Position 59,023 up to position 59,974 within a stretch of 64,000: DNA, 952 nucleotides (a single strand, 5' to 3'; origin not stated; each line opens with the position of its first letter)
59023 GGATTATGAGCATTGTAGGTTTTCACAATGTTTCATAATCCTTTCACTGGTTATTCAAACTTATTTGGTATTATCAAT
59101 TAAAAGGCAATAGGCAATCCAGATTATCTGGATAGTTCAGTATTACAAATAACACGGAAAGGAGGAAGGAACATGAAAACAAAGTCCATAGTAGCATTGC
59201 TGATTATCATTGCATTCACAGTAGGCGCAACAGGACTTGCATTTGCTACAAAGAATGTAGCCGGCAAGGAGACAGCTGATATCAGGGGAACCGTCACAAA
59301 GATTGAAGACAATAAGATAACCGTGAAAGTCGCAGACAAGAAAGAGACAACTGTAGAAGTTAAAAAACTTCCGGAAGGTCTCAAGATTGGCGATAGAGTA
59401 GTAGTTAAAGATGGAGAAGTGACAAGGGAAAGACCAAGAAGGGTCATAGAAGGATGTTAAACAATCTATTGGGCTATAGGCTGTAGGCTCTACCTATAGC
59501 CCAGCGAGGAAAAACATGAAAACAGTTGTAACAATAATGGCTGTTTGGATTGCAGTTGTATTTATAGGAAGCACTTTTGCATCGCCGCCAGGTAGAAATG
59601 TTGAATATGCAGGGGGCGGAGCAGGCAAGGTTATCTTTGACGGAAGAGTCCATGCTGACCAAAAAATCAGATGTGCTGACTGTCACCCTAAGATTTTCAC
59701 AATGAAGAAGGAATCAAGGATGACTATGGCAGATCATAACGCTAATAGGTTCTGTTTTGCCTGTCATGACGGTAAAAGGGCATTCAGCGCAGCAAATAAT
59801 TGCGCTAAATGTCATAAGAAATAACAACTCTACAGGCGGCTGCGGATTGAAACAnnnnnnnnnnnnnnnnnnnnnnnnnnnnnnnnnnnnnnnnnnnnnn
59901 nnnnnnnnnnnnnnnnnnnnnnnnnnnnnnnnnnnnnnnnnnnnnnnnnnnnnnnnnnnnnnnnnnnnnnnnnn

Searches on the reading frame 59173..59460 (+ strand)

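Call 51: search_protein_families(library=pfam, proteins=[window:59173-59460:+], max_evalue=0.01)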
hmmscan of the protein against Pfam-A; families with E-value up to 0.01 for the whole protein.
window:59173-59460:+ (95 aa): 2 families
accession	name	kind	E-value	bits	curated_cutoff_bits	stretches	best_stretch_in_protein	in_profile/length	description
PF11213.13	DUF3006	-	0.0002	22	32.3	1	40-86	2-48/67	Protein of unknown function (DUF3006)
PF23284.2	KOW2_Spt5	-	0.0049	17.1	28.9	0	35-57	13-35/50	Transcription elongation factor SPT5, second KOW domain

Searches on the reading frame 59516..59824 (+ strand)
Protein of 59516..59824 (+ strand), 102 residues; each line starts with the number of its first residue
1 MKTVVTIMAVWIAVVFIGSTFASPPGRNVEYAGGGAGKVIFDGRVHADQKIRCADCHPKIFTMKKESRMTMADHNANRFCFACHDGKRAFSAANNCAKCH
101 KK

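Call 51: search_protein_families(library=pfam, proteins=[window:59516-59824:+], max_evalue=0.01)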
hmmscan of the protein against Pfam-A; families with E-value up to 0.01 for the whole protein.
window:59516-59824:+ (102 aa): 4 families
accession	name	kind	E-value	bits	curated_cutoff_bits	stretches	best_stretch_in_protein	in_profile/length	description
PF14522.11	Cytochrome_C7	-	7.1e-15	55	24.8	1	39-101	1-67/67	Cytochrome c7 and related cytochrome c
PF02085.21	Cytochrom_CIII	-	0.0017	19.1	22.9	0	50-100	46-101/101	Class III cytochrome C family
PF09699.15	Paired_CXXCH_1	-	0.0018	18.4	20.6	0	52-88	8-40/41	Doubled CXXCH motif (Paired_CXXCH_1)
PF14537.11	Cytochrom_c3_2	-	0.0064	17.4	25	0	48-100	4-78/79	Cytochrome c3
